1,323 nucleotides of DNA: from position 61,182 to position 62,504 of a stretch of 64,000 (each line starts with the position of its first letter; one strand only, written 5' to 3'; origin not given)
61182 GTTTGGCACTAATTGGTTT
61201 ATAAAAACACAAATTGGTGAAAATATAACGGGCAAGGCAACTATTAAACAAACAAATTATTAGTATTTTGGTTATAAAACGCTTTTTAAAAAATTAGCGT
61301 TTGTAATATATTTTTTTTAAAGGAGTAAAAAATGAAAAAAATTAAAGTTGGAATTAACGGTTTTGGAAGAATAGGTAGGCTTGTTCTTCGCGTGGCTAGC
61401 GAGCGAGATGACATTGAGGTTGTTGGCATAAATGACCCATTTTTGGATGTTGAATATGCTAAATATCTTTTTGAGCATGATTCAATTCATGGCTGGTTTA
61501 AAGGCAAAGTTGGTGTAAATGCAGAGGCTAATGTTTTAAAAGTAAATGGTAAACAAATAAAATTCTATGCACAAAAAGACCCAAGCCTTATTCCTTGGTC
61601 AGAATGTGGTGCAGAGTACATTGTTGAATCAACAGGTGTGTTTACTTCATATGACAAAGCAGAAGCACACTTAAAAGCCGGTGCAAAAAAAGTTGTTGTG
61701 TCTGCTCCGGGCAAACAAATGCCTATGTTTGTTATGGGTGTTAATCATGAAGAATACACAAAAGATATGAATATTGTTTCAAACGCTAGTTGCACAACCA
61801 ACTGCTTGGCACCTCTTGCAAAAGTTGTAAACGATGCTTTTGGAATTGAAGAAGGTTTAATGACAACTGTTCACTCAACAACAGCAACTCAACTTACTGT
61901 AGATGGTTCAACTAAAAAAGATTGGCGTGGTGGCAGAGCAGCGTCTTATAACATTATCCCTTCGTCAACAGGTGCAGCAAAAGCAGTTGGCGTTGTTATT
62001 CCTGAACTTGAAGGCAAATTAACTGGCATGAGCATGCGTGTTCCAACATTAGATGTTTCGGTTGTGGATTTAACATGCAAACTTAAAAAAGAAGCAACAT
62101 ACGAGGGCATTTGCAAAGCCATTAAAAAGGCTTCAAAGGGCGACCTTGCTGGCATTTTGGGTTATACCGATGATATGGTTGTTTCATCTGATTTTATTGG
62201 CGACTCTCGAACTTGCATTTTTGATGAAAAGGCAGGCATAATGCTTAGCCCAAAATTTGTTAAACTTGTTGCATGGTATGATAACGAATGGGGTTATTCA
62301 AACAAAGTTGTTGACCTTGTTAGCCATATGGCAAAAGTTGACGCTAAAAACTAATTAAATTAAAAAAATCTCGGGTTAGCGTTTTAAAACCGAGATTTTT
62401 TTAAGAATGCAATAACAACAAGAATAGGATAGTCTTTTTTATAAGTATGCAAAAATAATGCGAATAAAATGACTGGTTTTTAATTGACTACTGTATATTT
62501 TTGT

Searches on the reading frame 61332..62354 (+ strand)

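Call 81: search_protein_families(library=pfam, proteins=[window:61332-62354:+], max_evalue=0.00001)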
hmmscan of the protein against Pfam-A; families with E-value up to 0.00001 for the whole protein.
window:61332-62354:+ (340 aa): 2 families
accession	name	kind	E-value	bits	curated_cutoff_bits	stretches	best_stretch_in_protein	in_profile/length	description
PF02800.25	Gp_dh_C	-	7.1e-67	224.3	24.4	1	159-316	1-158/158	Glyceraldehyde 3-phosphate dehydrogenase, C-terminal domain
PF00044.30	Gp_dh_N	-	1.6e-35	121.9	31.7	1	4-106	1-100/101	Glyceraldehyde 3-phosphate dehydrogenase, NAD binding domain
